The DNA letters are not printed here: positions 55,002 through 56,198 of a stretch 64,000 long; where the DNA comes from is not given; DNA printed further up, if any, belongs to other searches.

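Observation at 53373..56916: Co-directional mutM / PflX-like radical SAM / polX trio: a candidate uncharacterised DNA-repair module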

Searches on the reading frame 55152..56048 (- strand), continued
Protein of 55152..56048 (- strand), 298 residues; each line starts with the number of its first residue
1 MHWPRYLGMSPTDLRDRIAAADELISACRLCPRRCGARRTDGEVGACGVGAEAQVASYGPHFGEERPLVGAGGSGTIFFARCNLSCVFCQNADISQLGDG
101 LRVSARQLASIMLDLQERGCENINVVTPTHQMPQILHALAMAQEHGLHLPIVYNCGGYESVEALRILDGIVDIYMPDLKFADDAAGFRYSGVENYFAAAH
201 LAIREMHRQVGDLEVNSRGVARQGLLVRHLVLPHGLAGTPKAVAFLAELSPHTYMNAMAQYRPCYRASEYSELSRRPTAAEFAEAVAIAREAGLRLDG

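Call 37: search_protein_families(library=pfam, alignment_id=A3, max_evalue=0.00001)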
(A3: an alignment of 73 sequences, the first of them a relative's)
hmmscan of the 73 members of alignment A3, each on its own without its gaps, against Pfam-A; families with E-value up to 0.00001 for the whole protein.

A. member 1, L010:9404-10471:- (355 aa): 4 families
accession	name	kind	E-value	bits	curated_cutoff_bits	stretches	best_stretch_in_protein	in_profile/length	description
PF01077.27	NIR_SIR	-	9.8e-37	126.3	27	1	117-334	2-156/158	Nitrite and sulphite reductase 4Fe-4S domain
PF03460.22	NIR_SIR_ferr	-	5.9e-17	61.6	24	1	43-108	2-68/69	Nitrite/Sulfite reductase ferredoxin-like half domain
PF12838.12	Fer4_7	-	1.4e-07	32.3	27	1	210-244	10-49/52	4Fe-4S dicluster domain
PF00037.32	Fer4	-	1.2e-06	28.5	21.1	0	226-244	1-19/24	4Fe-4S binding domain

B. families by the number of members that match (of 73 scanned): 147 families (the first 25 are shown)
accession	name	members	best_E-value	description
PF00149.33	Metallophos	6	1.6e-20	Calcineurin-like phosphoesterase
PF07690.21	MFS_1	3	1.4e-41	Major Facilitator Superfamily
PF00892.27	EamA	2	7.4e-44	EamA-like transporter family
PF07719.23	TPR_2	2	3.5e-30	Tetratricopeptide repeat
PF04055.27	Radical_SAM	2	3.4e-22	Radical SAM superfamily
PF13424.12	TPR_12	2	2.6e-18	Tetratricopeptide repeat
PF03061.28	4HBT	2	1.1e-13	Thioesterase superfamily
PF13407.12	Peripla_BP_4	1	7.8e-82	Periplasmic binding protein domain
PF03486.20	HI0933_like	1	2.1e-80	HI0933-like protein Rossmann domain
PF00152.25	tRNA-synt_2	1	1.4e-74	tRNA synthetases class II (D, K and N)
PF01904.24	DUF72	1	4.7e-74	Protein of unknown function DUF72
PF03190.21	Thioredox_DsbH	1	7.4e-74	Protein of unknown function, DUF255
PF01137.26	RTC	1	5.2e-73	RNA 3'-terminal phosphate cyclase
PF00365.25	PFK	1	3e-65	Phosphofructokinase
PF02386.22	TrkH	1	1.5e-56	Cation transport protein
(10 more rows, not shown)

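Call 38: search_protein_families(library=pfam, alignment_id=A4, max_evalue=0.00001)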
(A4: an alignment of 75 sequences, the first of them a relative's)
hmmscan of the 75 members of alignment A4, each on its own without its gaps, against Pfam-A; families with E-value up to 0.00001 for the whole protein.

A. member 1, L010:7330-7923:+ (198 aa): 0 families

B. families by the number of members that match (of 75 scanned): 89 families (the first 25 are shown)
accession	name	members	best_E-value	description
PF02578.20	Cu-oxidase_4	3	3.2e-58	Multi-copper polyphenol oxidoreductase laccase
PF01594.21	AI-2E_transport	2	6.1e-51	AI-2E family transporter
PF01416.25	PseudoU_synth_1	2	5.2e-41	tRNA pseudouridine synthase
PF22580.2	KYNU_C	2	8.6e-35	Kynureninase C-terminal domain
PF00266.25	Aminotran_5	2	2.8e-31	Aminotransferase class-V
PF04430.19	DUF498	2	1.5e-26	Protein of unknown function (DUF498/DUF598)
PF02754.22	CCG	2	1e-16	Cysteine-rich domain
PF18899.5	DUF5655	2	3.3e-16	Domain of unknown function (DUF5655)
PF13649.12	Methyltransf_25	2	3.4e-15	Methyltransferase domain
PF08241.18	Methyltransf_11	2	1.3e-10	Methyltransferase domain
PF13183.11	Fer4_8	2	7.4e-10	4Fe-4S dicluster domain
PF12838.12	Fer4_7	2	6.2e-09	4Fe-4S dicluster domain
PF13534.11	Fer4_17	2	2.1e-08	4Fe-4S dicluster domain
PF03063.25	Prismane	1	3.5e-182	Prismane/CO dehydrogenase family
PF00920.27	ILVD_EDD_N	1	3.4e-125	Dihydroxy-acid/6-phosphogluconate dehydratase N-terminal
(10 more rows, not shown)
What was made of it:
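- Single neighbours include RtcA, Mut7-C RNase, TruA, MnmE and an aminoacyl-tRNA synthetase (calls 37, 38).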

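Call 45: search_protein_families(library=pfam, proteins=[L017:4387-5556:+, L058:6049-7296:+, L041:3369-6377:+, L078:4704-5816:-, L080:5468-6820:-, L016:11416-11817:+, L016:5276-5623:+, L024:3198-3791:+, L020:5726-6727:+, L049:2124-2543:+], max_evalue=0.001)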
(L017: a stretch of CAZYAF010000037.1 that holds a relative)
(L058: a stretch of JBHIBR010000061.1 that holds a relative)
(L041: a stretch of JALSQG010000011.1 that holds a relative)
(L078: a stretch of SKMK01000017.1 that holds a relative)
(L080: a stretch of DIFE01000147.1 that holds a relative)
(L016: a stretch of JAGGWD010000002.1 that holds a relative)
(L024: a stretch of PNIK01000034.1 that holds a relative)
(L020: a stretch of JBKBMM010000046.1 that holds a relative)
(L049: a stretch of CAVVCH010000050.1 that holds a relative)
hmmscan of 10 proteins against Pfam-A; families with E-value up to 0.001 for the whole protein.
L017:4387-5556:+ (390 aa): 2 families
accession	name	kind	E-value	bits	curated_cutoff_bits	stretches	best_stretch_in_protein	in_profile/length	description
PF02749.22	QRPTase_N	-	1.1e-22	80.5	27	1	17-111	1-82/82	Quinolinate phosphoribosyl transferase, N-terminal domain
PF01729.25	QRPTase_C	-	1.2e-18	67.8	23.1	1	113-300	1-168/169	Quinolinate phosphoribosyl transferase, C-terminal domain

L058:6049-7296:+ (416 aa): 4 families
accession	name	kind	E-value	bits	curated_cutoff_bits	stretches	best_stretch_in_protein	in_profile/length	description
PF02771.21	Acyl-CoA_dh_N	-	1.1e-20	74.6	22.9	1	31-144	1-111/113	Acyl-CoA dehydrogenase, N-terminal domain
PF00441.29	Acyl-CoA_dh_1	-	2.7e-20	73.5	22.4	1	286-408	21-142/150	Acyl-CoA dehydrogenase, C-terminal domain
PF02770.24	Acyl-CoA_dh_M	-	3.9e-15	56.2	33.3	1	152-253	2-95/97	Acyl-CoA dehydrogenase, middle domain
PF08028.16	Acyl-CoA_dh_2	-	4.5e-08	33.9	22.7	1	286-398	6-127/134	Acyl-CoA dehydrogenase, C-terminal domain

L041:3369-6377:+ (1003 aa): 4 families
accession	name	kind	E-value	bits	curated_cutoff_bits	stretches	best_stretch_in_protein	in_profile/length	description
PF02769.27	AIRS_C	-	1.4e-50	172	23.1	2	452-599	2-151/156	AIR synthase related protein, C-terminal domain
PF00586.29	AIRS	-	2.1e-17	64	24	1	312-436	2-112/112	AIR synthase related protein, N-terminal domain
PF18072.6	FGAR-AT_linker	-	1.4e-13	51.6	26.6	1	206-264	3-50/50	Formylglycinamide ribonucleotide amidotransferase linker domain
PF02700.19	PurS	-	2.2e-08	34.6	22.2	1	4-72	3-76/77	Phosphoribosylformylglycinamidine (FGAM) synthase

L078:4704-5816:- (370 aa): 3 families
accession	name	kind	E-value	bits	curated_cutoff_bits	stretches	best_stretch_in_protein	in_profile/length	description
PF00117.34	GATase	-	7.5e-51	172.9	22.8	1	183-359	1-189/190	Glutamine amidotransferase class-I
PF00988.28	CPSase_sm_chain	-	1.3e-50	170.8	27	1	11-136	1-126/126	Carbamoyl-phosphate synthase small chain, CPSase domain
PF07722.19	Peptidase_C26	-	2.3e-05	24.7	20.5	0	245-267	101-123/219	Peptidase C26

L080:5468-6820:- (450 aa): 3 families
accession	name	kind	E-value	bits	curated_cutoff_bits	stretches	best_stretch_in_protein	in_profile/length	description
PF00990.26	GGDEF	-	1.2e-41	142.6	23.8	1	289-444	2-161/161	Diguanylate cyclase, GGDEF domain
PF00072.30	Response_reg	-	1.6e-23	83.4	30.2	1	7-115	2-109/111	Response regulator receiver domain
PF22335.1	Cas10-Cmr2_palm2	-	8.5e-05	23.1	27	0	367-444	58-131/133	Cas10/Cmr2, second palm domain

L016:11416-11817:+ (134 aa): 1 family
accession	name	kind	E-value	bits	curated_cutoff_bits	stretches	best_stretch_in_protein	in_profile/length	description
PF01894.22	UPF0047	-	4.1e-36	124.1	27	1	15-131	1-117/117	Uncharacterised protein family UPF0047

L016:5276-5623:+ (116 aa): 1 family
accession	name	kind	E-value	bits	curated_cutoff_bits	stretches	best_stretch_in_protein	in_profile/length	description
PF04430.19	DUF498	-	4.9e-18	65.6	33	1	2-113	1-109/109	Protein of unknown function (DUF498/DUF598)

L024:3198-3791:+ (198 aa): 3 families
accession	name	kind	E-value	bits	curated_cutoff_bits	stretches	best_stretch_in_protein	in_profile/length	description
PF13023.12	HD_3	-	3.9e-30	105.4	22.5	1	17-161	4-154/165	HD domain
PF12917.13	YfbR-like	-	1.2e-11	45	25.9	1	17-159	9-162/182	5'-deoxynucleotidase YfbR-like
PF01966.28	HD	-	4.3e-07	30.7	22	1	36-133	2-114/116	HD domain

L020:5726-6727:+ (334 aa): 6 families
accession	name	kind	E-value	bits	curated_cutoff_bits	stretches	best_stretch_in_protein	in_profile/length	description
PF02754.22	CCG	-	8.9e-10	39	20.6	1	121-199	4-85/85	Cysteine-rich domain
PF13183.11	Fer4_8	-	3.8e-09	37.4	27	1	6-63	3-67/68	4Fe-4S dicluster domain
PF12838.12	Fer4_7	-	1.4e-07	32.2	27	1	8-62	2-50/52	4Fe-4S dicluster domain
PF13534.11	Fer4_17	-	3.2e-07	31.2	22.2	1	8-65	2-61/61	4Fe-4S dicluster domain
PF13237.11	Fer4_10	-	5.5e-06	26.7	25.5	1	2-61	3-53/53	4Fe-4S dicluster domain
PF00037.32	Fer4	-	2.4e-05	24.4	21.1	0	5-19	5-19/24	4Fe-4S binding domain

L049:2124-2543:+ (140 aa): 2 families
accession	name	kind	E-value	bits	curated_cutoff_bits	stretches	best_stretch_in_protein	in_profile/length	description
PF03061.28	4HBT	-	1.4e-14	54.6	20.6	1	51-118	5-73/79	Thioesterase superfamily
PF13622.12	4HBT_3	-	6e-08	33.3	24.3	1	44-130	5-82/83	Acyl-CoA thioesterase N-terminal domain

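Call 46: search_protein_families(library=pfam, proteins=[L065:1539-2561:+, L060:2457-4859:+, L088:14946-16610:+, L073:1949-2770:+, L078:10195-12768:-, L038:10862-11596:+, L005:6848-7927:+, L005:4720-5784:+, L041:10064-10954:+, L063:6496-6978:+], max_evalue=0.001)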
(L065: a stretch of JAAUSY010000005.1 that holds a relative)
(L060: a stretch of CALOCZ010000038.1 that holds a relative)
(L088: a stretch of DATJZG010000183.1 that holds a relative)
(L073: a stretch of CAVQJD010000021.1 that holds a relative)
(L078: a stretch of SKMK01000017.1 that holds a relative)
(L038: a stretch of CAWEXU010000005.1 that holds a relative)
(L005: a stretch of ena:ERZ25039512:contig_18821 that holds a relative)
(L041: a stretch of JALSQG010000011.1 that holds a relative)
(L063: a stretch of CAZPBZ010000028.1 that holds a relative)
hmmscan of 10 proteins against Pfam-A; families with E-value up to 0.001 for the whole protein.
L065:1539-2561:+ (341 aa): 7 families
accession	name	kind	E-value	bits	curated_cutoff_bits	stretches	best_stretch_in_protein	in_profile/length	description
PF01370.27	Epimerase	-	1.9e-52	178.5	20.9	1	3-250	1-240/240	NAD dependent epimerase/dehydratase family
PF16363.11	GDP_Man_Dehyd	-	8.2e-47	160.7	27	1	4-304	1-323/332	GDP-mannose 4,6 dehydratase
PF01073.25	3Beta_HSD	-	2.6e-09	36.9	22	1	4-121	1-119/280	3-beta hydroxysteroid dehydrogenase/isomerase family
PF04321.23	RmlD_sub_bind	-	9.4e-09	35.2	27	1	1-153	1-136/287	RmlD substrate binding domain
PF02719.21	Polysacc_synt_2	-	1.2e-08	34.9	20.2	1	3-172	1-171/293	Polysaccharide biosynthesis protein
PF13460.12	NAD_binding_10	-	2e-08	34.7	27.2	1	7-168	1-142/184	NAD(P)H-binding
PF05368.20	NmrA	-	3.9e-07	30.4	27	1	2-120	4-109/298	NmrA-like family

L060:2457-4859:+ (801 aa): 2 families
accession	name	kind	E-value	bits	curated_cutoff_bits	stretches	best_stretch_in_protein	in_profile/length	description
PF02687.27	FtsX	-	1.6e-27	96.4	25.5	2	294-408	2-117/120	FtsX-like permease C-terminal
PF12704.14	MacB_PCD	-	1e-21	78.6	27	1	20-239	1-206/207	MacB-like periplasmic core domain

L088:14946-16610:+ (555 aa): 4 families
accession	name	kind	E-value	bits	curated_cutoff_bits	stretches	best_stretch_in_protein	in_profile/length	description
PF00015.26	MCPsignal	-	1.8e-31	109.7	34.6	1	371-526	14-169/172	Methyl-accepting chemotaxis protein (MCP) signalling domain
PF11563.14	Protoglobin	-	6.7e-24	85.1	25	1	54-210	2-148/158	Protoglobin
PF04108.17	ATG17_like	-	4.1e-05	23.7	43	1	267-501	99-281/355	Autophagy protein ATG17-like domain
PF07889.17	DUF1664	-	0.00058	20.3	34.6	0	276-358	39-121/124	Protein of unknown function (DUF1664)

L073:1949-2770:+ (274 aa): 4 families
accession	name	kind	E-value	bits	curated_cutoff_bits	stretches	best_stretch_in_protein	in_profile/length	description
PF01739.24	CheR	-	2.7e-36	125.3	27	1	73-258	3-186/195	CheR methyltransferase, SAM binding domain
PF13649.12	Methyltransf_25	-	1e-06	29.7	27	1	191-241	47-97/97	Methyltransferase domain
PF08241.18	Methyltransf_11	-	0.00011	23.2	21.2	0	187-245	43-95/95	Methyltransferase domain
PF03705.20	CheR_N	-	0.00024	21.2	27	1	29-58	24-53/53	CheR methyltransferase, all-alpha domain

L078:10195-12768:- (857 aa): 1 family
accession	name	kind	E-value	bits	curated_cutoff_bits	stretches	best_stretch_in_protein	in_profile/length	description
PF01564.23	Spermine_synth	-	3.1e-26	92.5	22.9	1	322-467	8-151/186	Spermine/spermidine synthase domain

L038:10862-11596:+ (245 aa): 1 family
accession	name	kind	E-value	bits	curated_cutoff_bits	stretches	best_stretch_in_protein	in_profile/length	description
PF00588.24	SpoU_methylase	-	2.6e-24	86.4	29.7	1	3-158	2-142/142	SpoU rRNA Methylase family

L005:6848-7927:+ (360 aa): 3 families
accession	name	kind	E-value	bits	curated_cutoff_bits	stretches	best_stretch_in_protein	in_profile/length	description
PF16575.11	CLP1_P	-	3.1e-39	135.2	26.6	1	32-211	1-187/188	mRNA cleavage and polyadenylation factor CLP1 P-loop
PF20720.3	nSTAND3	-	0.00024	21.3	27.2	1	17-54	9-46/155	Novel STAND NTPase 3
PF00448.28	SRP54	-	0.00062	19.9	22.7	0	26-63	2-39/196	SRP54-type protein, GTPase domain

L005:4720-5784:+ (355 aa): 2 families
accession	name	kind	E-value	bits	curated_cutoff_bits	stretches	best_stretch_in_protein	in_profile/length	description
PF13527.13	Acetyltransf_9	-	1.6e-05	25.3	25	1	20-116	2-93/127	Acetyltransferase (GNAT) domain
PF00583.31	Acetyltransf_1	-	0.00012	22.7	20.7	1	61-147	24-111/116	Acetyltransferase (GNAT) family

L041:10064-10954:+ (297 aa): 3 families
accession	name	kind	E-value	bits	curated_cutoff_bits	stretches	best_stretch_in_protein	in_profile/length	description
PF00589.27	Phage_integrase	-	7.6e-54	182.5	27.1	1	112-283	2-170/172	Phage integrase family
PF02899.23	Phage_int_SAM_1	-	3.2e-19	69.4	22.3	1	7-89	1-82/83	Phage integrase, N-terminal SAM-like domain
PF13495.12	Phage_int_SAM_4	-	1.1e-07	32.6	27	1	18-88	12-80/85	Phage integrase, N-terminal SAM-like domain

L063:6496-6978:+ (161 aa): 0 families

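Call 47: find_related_loci(query=window:55152-56048:-, collection=metagenome_contigs, flank=8000)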
Query window:55152-56048:- (298 aa) in metagenome_contigs; peptide patterns used: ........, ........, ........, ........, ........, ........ (x = any residue, [..] = any of these).
600 stretches matched a pattern (row limit reached: there are more); 596 encode a relative of the query (tblastn E <= 1e-3); the best 80 are kept; 80 distinct loci.
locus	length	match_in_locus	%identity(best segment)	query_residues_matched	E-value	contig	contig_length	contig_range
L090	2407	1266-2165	65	1-298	6e-131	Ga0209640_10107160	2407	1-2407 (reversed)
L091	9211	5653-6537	61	6-298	6e-119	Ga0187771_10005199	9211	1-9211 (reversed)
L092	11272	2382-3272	59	4-298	1e-117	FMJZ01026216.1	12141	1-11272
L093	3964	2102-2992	62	4-298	4e-119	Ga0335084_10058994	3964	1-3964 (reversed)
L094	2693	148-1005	61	14-297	2e-121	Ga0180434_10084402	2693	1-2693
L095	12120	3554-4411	61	14-297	3e-115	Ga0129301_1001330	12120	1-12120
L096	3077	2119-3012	57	3-297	2e-118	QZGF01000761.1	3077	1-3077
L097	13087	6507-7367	59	13-297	7e-115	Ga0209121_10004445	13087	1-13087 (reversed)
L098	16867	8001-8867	60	13-297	1e-114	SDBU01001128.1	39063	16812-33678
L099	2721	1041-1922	59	6-297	3e-119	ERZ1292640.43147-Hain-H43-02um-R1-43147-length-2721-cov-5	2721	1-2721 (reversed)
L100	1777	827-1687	58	13-297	4e-121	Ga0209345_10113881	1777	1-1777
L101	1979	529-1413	58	3-295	5e-120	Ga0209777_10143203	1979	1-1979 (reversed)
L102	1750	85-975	61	4-298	1e-120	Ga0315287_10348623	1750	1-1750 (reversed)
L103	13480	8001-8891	57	4-298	1e-112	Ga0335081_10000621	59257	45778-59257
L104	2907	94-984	57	4-298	3e-116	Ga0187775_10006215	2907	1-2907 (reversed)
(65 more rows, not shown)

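Call 56: find_encoding_contigs(protein=P0112, flank=7000, max_places=2)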
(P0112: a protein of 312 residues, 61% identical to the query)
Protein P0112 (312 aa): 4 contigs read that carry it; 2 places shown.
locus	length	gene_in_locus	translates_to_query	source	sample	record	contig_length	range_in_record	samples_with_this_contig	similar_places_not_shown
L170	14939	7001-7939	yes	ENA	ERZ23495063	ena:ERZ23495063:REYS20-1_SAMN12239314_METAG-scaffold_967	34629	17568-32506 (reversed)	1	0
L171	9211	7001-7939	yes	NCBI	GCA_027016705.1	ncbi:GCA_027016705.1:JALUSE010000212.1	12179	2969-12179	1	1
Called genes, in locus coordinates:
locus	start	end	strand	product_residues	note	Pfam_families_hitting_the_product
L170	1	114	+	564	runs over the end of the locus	PF06103:DUF948 (faint), PF00672:HAMP, PF00015:MCPsignal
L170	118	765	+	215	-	PF07610:DUF1573, PF22544:HYDIN_VesB_CFA65-like_Ig (weak), PF13442:Cytochrome_CBB3 (faint)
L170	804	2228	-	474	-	PF02934:GatB_N, PF02637:GatB_Yqey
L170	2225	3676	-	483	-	PF01425:Amidase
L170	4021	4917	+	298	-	PF04307:YdjM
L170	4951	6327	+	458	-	PF01171:ATP_bind_3, PF11734:TilS_C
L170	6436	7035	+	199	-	PF01895:PhoU (faint)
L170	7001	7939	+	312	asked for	PF04055:Radical_SAM (weak)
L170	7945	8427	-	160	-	PF00149:Metallophos, PF12850:Metallophos_2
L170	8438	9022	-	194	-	PF09335:VTT_dom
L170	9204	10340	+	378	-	PF00923:TAL_FSA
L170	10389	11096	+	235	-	PF13432:TPR_16, PF00515:TPR_1 (weak), PF00515:TPR_1, PF13424:TPR_12, PF00515:TPR_1, PF07719:TPR_2, PF13432:TPR_16, PF14559:TPR_19, +15 more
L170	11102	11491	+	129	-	PF00383:dCMP_cyt_deam_1, PF26947:CDL (weak)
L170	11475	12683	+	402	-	PF01960:ArgJ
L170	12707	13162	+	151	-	PF14588:YjgF_endoribonc, PF01042:Ribonuc_L-PSP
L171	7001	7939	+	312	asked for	PF04055:Radical_SAM (weak)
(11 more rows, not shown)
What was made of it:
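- The 61%-identical P0112 sits in TilS / PhoU-like / radical SAM / metallophosphoesterase (call 56).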

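Call 57: find_encoding_contigs(protein=P0045, flank=7000, max_places=2)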
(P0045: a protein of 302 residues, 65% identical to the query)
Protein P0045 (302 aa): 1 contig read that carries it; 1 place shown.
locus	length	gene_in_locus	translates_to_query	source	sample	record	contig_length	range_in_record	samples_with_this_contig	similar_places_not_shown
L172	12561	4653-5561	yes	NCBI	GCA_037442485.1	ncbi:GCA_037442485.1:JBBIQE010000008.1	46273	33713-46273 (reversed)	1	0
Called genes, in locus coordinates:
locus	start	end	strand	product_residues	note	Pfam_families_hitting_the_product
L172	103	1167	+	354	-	PF13527:Acetyltransf_9 (faint), PF00583:Acetyltransf_1 (weak)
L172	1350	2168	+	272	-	PF01149:Fapy_DNA_glyco, PF06831:H2TH, PF06827:zf-FPG_IleRS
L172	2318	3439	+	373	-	PF16575:CLP1_P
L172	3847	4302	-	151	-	PF05685:Uma2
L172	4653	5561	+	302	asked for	PF04055:Radical_SAM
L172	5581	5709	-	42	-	-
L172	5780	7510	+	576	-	PF14716:HHH_8, PF00633:HHH (faint), PF14520:HHH_5, PF10391:DNA_pol_lambd_f (weak), PF14791:DNA_pol_B_thumb, PF02811:PHP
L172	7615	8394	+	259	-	PF01904:DUF72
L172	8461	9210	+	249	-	PF01904:DUF72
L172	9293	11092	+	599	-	PF01019:G_glu_transpept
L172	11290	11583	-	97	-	PF05016:ParE_toxin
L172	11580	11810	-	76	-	PF09720:Unstab_antitox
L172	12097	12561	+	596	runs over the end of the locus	PF01541:GIY-YIG (weak), PF27096:UvrC_M, PF02151:UVR, PF22920:UvrC_RNaseH, PF08459:UvrC_RNaseH_dom, PF14520:HHH_5 (weak), PF12826:HHH_2 (weak)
